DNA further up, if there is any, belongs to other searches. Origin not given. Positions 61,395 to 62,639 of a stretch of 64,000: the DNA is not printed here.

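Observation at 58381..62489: Overlapping four-gene operon: TPR membrane protein / secreted TPR-like protein / membrane-anchored PilZ / GT2 glycosyltransferase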

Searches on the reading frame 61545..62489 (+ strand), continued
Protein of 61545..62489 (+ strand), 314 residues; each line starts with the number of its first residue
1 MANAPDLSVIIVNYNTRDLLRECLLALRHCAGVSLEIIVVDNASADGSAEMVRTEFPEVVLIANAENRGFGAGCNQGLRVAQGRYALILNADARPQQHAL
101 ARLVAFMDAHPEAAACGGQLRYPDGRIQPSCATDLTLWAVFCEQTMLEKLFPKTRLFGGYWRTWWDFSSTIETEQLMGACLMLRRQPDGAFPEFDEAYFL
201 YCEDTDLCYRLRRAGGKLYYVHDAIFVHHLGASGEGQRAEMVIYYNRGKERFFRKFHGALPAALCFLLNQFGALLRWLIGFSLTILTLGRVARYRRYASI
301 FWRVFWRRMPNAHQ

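Call 13: find_encoding_contigs(protein=P0123, flank=8000, max_places=1)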
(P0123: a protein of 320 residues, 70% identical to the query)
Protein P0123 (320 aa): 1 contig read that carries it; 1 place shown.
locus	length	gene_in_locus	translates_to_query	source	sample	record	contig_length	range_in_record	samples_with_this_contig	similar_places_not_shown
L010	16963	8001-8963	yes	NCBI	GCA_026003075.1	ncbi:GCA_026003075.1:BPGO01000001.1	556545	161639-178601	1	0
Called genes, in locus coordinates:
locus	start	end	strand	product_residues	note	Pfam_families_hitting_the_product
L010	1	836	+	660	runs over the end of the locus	PF20581:DUF6785, PF20580:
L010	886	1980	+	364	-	PF04055:Radical_SAM, PF19288:CofH_C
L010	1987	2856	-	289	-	PF00701:DHDPS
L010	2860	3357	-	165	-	PF13453:Zn_ribbon_TFIIB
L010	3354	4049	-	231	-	-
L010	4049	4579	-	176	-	-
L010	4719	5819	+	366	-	PF12895:ANAPC3 (faint), PF00515:TPR_1 (faint), PF07719:TPR_2 (faint), PF13174:TPR_6 (faint), PF13176:TPR_7 (faint), PF13181:TPR_8 (faint), PF13424:TPR_12 (weak), PF13432:TPR_16 (weak), +5 more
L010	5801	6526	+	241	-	-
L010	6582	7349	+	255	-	PF13428:TPR_14 (faint), PF13432:TPR_16 (weak), PF14559:TPR_19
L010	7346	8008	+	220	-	PF07238:PilZ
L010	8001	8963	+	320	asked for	PF00535:Glycos_transf_2, PF13641:Glyco_tranf_2_3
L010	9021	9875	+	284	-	PF01555:N6_N4_Mtase, PF03602:Cons_hypoth95 (weak), PF01170:UPF0020, PF08241:Methyltransf_11 (faint), PF13649:Methyltransf_25 (faint), PF01555:N6_N4_Mtase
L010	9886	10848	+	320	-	-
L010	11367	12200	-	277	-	PF01555:N6_N4_Mtase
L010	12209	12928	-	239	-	PF22518:DUF6997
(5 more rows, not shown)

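Call 18: search_solved_structures(query=window:61545-62489:+, max_evalue=0.001)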
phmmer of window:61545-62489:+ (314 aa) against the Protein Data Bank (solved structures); distinct sequences matched with E-value up to 0.001: 14.
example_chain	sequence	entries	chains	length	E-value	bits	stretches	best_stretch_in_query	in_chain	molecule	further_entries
2z87_A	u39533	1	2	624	3.3e-08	36.5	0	6-98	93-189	Chondroitin synthase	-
2z86_A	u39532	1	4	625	3.3e-08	36.5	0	6-98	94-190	Chondroitin synthase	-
3bcv_A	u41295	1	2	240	3.7e-08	36.4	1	3-92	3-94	Putative glycosyltransferase protein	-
6p61_A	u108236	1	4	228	1.3e-07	34.6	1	1-117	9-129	Glycosyltransferase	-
6yv7_B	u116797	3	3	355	1.4e-06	31.2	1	5-115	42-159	Glycosyl transferase, family 2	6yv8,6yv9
6yv7_A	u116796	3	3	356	1.4e-06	31.2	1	5-115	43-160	Glycosyl transferase, family 2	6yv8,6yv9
9omj_A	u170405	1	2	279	1.5e-06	31.1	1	3-100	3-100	Glycosyltransferase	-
9omh_A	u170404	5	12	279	3.2e-06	30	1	6-100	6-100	Glycosyltransferase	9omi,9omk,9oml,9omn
9omm_A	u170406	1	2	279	3.3e-06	30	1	6-100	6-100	Glycosyltransferase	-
5hea_A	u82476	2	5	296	1.1e-05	28.2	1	3-118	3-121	Putative glycosyltransferase (GalT1)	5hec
5mlz_A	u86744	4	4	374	4.6e-05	26.2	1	6-107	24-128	Dolichol monophosphate mannose synthase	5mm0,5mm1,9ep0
5tze_C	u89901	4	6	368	0.00023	23.9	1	7-112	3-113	Glycosyl transferase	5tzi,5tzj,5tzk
22ao_A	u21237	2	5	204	0.00042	23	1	5-93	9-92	GmaR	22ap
5tz8_A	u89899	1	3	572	0.00049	22.8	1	7-112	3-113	Glycosyl transferase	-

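Call 19: find_related_loci(query=A2, collection=genome_contigs, flank=8000)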
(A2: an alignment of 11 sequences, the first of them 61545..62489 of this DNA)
Query A2 (314 aa) in genome_contigs; peptide patterns used: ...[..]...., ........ (x = any residue, [..] = any of these).
100 stretches matched a pattern; 82 encode a relative of the query (tblastn E <= 1e-3); the best 80 are kept; 80 distinct loci.
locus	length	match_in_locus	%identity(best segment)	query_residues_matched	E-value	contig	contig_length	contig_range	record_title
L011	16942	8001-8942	92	1-314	0e+0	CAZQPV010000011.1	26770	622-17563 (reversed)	MAG TPA_asm: uncultured Fimbriimonadales bacterium isolate binchicken_co30_141 genome assembly, contig: NODE_1455_length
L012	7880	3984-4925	91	1-314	0e+0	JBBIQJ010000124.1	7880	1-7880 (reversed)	MAG: Armatimonadota bacterium isolate EPF170215_bin_323 NODE_1329_length_7880_cov_3.68928, whole genome shotgun sequence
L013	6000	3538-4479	81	1-314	4e-178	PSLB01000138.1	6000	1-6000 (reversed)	MAG: Armatimonadota bacterium isolate ERB_34_2 NODE_2897_length_6000_cov_3.644557, whole genome shotgun sequence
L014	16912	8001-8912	74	1-305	1e-153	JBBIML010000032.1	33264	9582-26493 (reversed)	MAG: Armatimonadota bacterium isolate ETS170220_bin_231 NODE_1023_length_33264_cov_3.48885, whole genome shotgun sequenc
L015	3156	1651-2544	73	1-305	7e-160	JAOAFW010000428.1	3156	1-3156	MAG: Fimbriimonadales bacterium isolate SKW30 k141_1298355, whole genome shotgun sequence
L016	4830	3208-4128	76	3-308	1e-155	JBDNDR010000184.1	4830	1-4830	MAG: Fimbriimonadales bacterium isolate RM_bin21_OCT21 C184, whole genome shotgun sequence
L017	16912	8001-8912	73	1-305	7e-152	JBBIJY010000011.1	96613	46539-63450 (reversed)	MAG: Armatimonadota bacterium isolate PFS170222_bin_173 NODE_195_length_96613_cov_14.819797, whole genome shotgun sequen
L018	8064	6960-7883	73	1-305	3e-151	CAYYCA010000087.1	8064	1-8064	MAG TPA_asm: uncultured Fimbriimonadales bacterium isolate binchicken_co170_10 genome assembly, contig: NODE_2830_length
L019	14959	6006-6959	72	1-306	3e-149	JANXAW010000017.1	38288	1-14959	MAG: Fimbriimonadales bacterium isolate SKYB14 k141_330505, whole genome shotgun sequence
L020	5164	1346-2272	72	1-307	1e-150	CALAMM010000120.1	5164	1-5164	MAG: uncultured Fimbriimonadales bacterium isolate R1_Bin_MAXBIN__078_1 genome assembly, contig: c_000000095307, whole g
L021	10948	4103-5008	74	1-305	9e-149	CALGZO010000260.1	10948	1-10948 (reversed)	MAG: uncultured Fimbriimonadales bacterium isolate R1_Bin_MAXBIN__010_1 genome assembly, contig: c_000000313842, whole g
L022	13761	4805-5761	72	1-308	3e-148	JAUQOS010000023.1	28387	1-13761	MAG: Armatimonadota bacterium isolate BF2.bins.106.201808 NODE_912_length_28387_cov_55.916844, whole genome shotgun sequ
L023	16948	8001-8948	70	1-305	2e-145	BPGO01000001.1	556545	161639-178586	MAG: Fimbriimonadales bacterium KatS3mg016 DNA, contig_668, whole genome shotgun sequence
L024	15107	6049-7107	65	1-305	3e-145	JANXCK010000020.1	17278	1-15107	MAG: Fimbriimonadales bacterium isolate SKYB70 k141_32576, whole genome shotgun sequence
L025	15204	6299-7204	72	1-305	5e-144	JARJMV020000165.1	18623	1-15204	MAG: bacterium isolate MAG_7 k141_350940, whole genome shotgun sequence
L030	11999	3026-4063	66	5-314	9e-141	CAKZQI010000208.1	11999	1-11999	MAG TPA_asm: uncultured Armatimonadetes bacterium isolate SRR5214706_bin.128_CONCOCT_v1.1_MAG genome assembly, contig: E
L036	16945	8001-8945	55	5-313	8e-103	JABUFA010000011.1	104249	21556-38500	MAG: Chthonomonadia bacterium isolate Ch118 NODE_392_length_104249_cov_31.0152_ID_8687367, whole genome shotgun sequence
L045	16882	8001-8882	53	7-306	2e-92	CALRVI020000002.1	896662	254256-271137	MAG: Methyloversatilis discipulorum isolate JJ-LA1A6-383-2-m1-bin303 genome assembly, contig: JJ-ZL86-91-C3, whole genom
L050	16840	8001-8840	49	5-267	4e-85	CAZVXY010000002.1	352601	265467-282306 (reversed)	MAG TPA_asm: uncultured Fimbriimonadales bacterium isolate binchicken_co30_66 genome assembly, contig: NODE_21_length_35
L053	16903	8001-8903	47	3-310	6e-83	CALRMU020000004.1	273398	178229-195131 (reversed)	MAG: Synechococcus sp. UW140 isolate JJ-DHS1A4C2-339-1-mx-bin518 genome assembly, contig: JJ-OR15-03-C13, whole genome s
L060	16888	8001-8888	48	14-306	1e-78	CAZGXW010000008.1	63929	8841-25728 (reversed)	MAG TPA_asm: uncultured Fimbriimonadaceae bacterium isolate SRP237561_co1_83 genome assembly, contig: NODE_599_length_63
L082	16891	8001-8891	46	7-308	2e-69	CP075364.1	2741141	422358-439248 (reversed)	MAG: Fimbriimonadaceae bacterium isolate ACE_ARM1 chromosome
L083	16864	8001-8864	46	14-305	9e-68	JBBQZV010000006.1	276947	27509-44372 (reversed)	MAG: Fimbriimonadales bacterium isolate Co_metawrap_2252 Cmw_2252_k141_17889360_length_276947_cov_10.9999, whole genome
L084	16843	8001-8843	44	14-305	9e-62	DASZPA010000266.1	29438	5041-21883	MAG TPA_asm: Fimbriimonas sp. isolate SMAG_U5959 k141_513166, whole genome shotgun sequence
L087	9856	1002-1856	43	7-306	1e-59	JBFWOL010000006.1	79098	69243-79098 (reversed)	MAG: Fimbriimonadaceae bacterium isolate CA_2019_TPBF_135 NODE_2576_length_79098_cov_36.797021_TPBF, whole genome shotgu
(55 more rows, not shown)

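Call 24: search_protein_families(library=pfam, proteins=[L083:8866-9645:-, L053:10630-11523:-, L084:6763-7494:-, L087:3499-4221:-, L045:11818-12792:-, L082:12143-13018:-], max_evalue=0.001)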
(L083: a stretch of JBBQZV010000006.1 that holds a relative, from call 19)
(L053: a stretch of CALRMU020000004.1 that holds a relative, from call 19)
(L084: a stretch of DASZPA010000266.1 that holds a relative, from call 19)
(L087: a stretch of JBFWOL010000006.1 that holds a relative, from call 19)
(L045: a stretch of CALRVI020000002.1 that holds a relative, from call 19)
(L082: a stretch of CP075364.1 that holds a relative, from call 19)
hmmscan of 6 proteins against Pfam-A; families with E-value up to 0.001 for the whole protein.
L083:8866-9645:- (260 aa): 3 families
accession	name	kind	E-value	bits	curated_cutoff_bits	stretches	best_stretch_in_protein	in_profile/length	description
PF00005.33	ABC_tran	-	1.4e-20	74.8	25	1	54-185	1-135/137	ABC transporter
PF13304.12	AAA_21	-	3.4e-05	24.5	27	0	67-86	2-21/304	AAA domain, putative AbiEii toxin, Type IV TA system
PF13604.12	AAA_30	-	0.00078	19.7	27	0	65-194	19-106/191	AAA domain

L053:10630-11523:- (298 aa): 1 family
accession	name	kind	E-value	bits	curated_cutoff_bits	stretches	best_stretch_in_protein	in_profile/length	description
PF01061.29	ABC2_membrane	-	2.6e-15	57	26.9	1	26-246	2-210/211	ABC-2 type transporter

L084:6763-7494:- (244 aa): 0 families

L087:3499-4221:- (241 aa): 1 family
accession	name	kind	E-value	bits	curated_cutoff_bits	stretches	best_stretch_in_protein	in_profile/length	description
PF01895.24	PhoU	-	7.6e-41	138.8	23.5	2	39-124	3-88/89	PhoU domain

L045:11818-12792:- (325 aa): 6 families
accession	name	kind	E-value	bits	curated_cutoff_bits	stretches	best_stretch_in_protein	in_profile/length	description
PF00005.33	ABC_tran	-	6.9e-30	104.9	25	1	42-184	1-137/137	ABC transporter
PF08352.17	oligo_HPY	-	1.8e-17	63.9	27.1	1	235-299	1-65/65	Oligopeptide/dipeptide transporter, C-terminal region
PF02463.25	SMC_N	-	1.5e-08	34.7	40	1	132-231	120-213/220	RecF/RecN/SMC N terminal domain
PF13304.12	AAA_21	-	1.9e-05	25.3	27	0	150-215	232-299/304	AAA domain, putative AbiEii toxin, Type IV TA system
PF13401.12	AAA_22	-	0.00011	22.9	27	1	55-203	8-109/130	AAA domain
PF13191.12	AAA_16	-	0.00069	20.6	32.6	0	50-92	24-63/167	AAA ATPase domain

L082:12143-13018:- (292 aa): 2 families
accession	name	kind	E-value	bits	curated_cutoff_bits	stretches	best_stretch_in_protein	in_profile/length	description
PF20143.4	NAD_kinase_C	-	2.3e-37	128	23.7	1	143-267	1-125/126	ATP-NAD kinase C-terminal domain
PF01513.26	NAD_kinase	-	6.1e-14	52.9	25.5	1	10-116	2-128/130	ATP-NAD kinase N-terminal domain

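Call 38: predict_structure(alignment_id=A4)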
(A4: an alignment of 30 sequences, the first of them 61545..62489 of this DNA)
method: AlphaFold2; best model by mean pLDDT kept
length: 314 residues; sequences in the alignment: 30
mean_pLDDT: 80.8   pTM: 0.78
mean pLDDT of the five models: 80.8, 79.3, 77.1, 75.7, 72.5
residues with pLDDT >= 90: 131; 70-90: 123; 50-70: 28; < 50: 32
segments of 3 or more residues with pLDDT < 50: 157-176, 232-234, 309-314
pLDDT, mean of each block of 10 residues (from residue 1): 84 86 93 94 84 96 82 92 93 88 94 87 75 69 80 53 39 54 93 77 66 84 82 61 80 87 92 93 95 92 76 34
secondary structure, 60 per line:
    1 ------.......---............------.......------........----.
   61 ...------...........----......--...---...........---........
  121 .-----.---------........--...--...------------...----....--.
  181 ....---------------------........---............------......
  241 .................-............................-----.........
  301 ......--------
elements in order: E7-13 H17-28 E35-41 H48-55 E60-63 H70-80 E85-90 E93-95 H99-109 E113-121 H137-144 H174-177 E180-184 H206-213 E217-228 H235-257 H259-286 H292-306

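Call 41: fold_search(model_id=the predicted structure, library=pdb)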
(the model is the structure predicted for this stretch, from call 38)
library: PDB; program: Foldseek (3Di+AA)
matches with E <= 10: 1399; with E <= 0.001: 367
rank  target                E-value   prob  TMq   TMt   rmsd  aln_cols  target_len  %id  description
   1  6yv7_B                1.6e-12  1.00  0.56  0.51   7.2       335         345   18  Mannosyltransferase PcManGT from Pyrobaculum calidifontis (released 2020-07-22)
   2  6p61_B                9.7e-12  1.00  0.49  0.78   6.5       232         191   20  Structure of a Glycosyltransferase from Leptospira borgpetersenii serovar Hardjo-bovis (strain JB197) (released 2019-07-10)
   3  9omh_A                9.7e-12  1.00  0.55  0.63  10.8       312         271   17  WrtF fucosyltransferase - Apo (released 2025-10-29)
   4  9omn_B                1.0e-11  1.00  0.56  0.63   4.6       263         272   17  WrtF fucosyltransferase - GDP-2-deoxy-2-fluoro-beta-L-fucose (released 2025-10-29)
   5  9oml_B                1.2e-11  1.00  0.58  0.65  11.2       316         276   17  WrtF fucosyltransferase - acetylated trisaccharide acceptor (released 2025-10-29)
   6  9omm_A                1.5e-11  1.00  0.56  0.67  10.7       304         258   17  WrtF fucosyltransferase - tetrasaccharide product (released 2025-10-29)
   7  9omh_C                2.0e-11  1.00  0.54  0.64  10.3       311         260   17  WrtF fucosyltransferase - Apo (released 2025-10-29)
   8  6yv7_A                2.0e-11  1.00  0.56  0.52   6.7       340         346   19  Mannosyltransferase PcManGT from Pyrobaculum calidifontis (released 2020-07-22)
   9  6p61_C                4.6e-11  1.00  0.49  0.78   5.1       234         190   20  Structure of a Glycosyltransferase from Leptospira borgpetersenii serovar Hardjo-bovis (strain JB197) (released 2019-07-10)
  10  9omh_D                4.6e-11  1.00  0.55  0.63  10.9       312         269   17  WrtF fucosyltransferase - Apo (released 2025-10-29)
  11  9omm_B                5.2e-11  1.00  0.56  0.64  11.2       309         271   16  WrtF fucosyltransferase - tetrasaccharide product (released 2025-10-29)
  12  9omn_A                5.9e-11  1.00  0.55  0.66  10.7       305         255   16  WrtF fucosyltransferase - GDP-2-deoxy-2-fluoro-beta-L-fucose (released 2025-10-29)
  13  9omh_B                5.9e-11  1.00  0.54  0.62  10.8       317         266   16  WrtF fucosyltransferase - Apo (released 2025-10-29)
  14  2z87_B                6.6e-11  1.00  0.53  0.30   5.1       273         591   15  Crystal structure of chondroitin polymerase from Escherichia coli strain K4 (K4CP) complexed with UDP-GalNAc and UDP (released 2008-09-16)
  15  9omi_A                6.6e-11  1.00  0.53  0.61  10.7       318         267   17  WrtF fucosyltransferase - GDP (released 2025-10-29)
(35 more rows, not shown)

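Call 44: search_protein_families(library=pfam, proteins=[L036:4715-6829:+, L036:6859-7998:+, L036:8981-11068:+, L060:7428-7901:-, L060:6758-7465:-, L060:5781-6536:-, L050:9010-10347:+], max_evalue=0.00001)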
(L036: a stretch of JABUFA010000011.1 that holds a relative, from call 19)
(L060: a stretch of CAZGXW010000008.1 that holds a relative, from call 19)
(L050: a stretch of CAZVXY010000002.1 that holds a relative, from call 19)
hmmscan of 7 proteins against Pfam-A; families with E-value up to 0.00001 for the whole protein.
L036:4715-6829:+ (704 aa): 1 family
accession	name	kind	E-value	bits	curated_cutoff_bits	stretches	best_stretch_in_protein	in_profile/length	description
PF00771.25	FHIPEP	-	2.8e-262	872.5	29.1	1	29-682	1-654/657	FHIPEP family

L036:6859-7998:+ (379 aa): 1 family
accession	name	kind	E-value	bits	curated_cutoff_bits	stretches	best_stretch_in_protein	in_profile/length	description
PF00448.28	SRP54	-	1.4e-44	152.6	22.7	1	175-363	1-193/196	SRP54-type protein, GTPase domain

L036:8981-11068:+ (695 aa): 0 families

L060:7428-7901:- (157 aa): 2 families
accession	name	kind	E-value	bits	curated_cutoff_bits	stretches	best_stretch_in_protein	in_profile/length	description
PF03449.20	GreA_GreB_N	-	2.7e-25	88.8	24.5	1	6-75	2-71/71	Transcription elongation factor, N-terminal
PF01272.25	GreA_GreB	-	1.6e-24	86.1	26.9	1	87-156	7-76/77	Transcription elongation factor, GreA/GreB, C-term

L060:6758-7465:- (235 aa): 0 families

L060:5781-6536:- (251 aa): 2 families
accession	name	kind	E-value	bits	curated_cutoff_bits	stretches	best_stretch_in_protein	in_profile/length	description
PF02348.25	CTP_transf_3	-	1.5e-55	188.8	22.6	1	15-223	1-217/217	Cytidylyltransferase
PF12804.13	NTP_transf_3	-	2.1e-11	44.7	27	1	21-130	11-116/160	MobA-like NTP transferase domain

L050:9010-10347:+ (445 aa): 5 families
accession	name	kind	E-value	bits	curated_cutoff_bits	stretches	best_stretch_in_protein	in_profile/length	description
PF00448.28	SRP54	-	1.4e-66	224.4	22.7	1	100-297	1-196/196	SRP54-type protein, GTPase domain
PF02978.25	SRP_SPB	-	1.5e-30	105.9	27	1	328-421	1-86/91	Signal peptide binding domain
PF02881.24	SRP54_N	-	2e-14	54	22.4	1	5-79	1-72/75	SRP54-type protein, helical bundle domain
PF13401.12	AAA_22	-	7.2e-08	33.2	27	1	100-211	5-109/130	AAA domain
PF01656.29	CbiA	-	4e-06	27.2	25.4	0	110-257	9-89/125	CobQ/CobB/MinD/ParA nucleotide binding domain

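Call 74: search_protein_families(library=pfam, proteins=[L030:4017-5765:+], max_evalue=0.001)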
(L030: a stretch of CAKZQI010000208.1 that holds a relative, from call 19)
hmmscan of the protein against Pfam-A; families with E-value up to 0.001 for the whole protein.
L030:4017-5765:+ (583 aa): 3 families
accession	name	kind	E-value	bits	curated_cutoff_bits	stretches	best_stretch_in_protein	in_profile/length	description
PF00990.26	GGDEF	-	4.2e-46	157.1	23.8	1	415-567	1-161/161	Diguanylate cyclase, GGDEF domain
PF05228.19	CHASE4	-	4.5e-19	69.4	26.2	1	100-226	1-124/140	CHASE4 domain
PF00672.30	HAMP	-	1.5e-08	35.3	25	1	334-371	16-53/53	HAMP domain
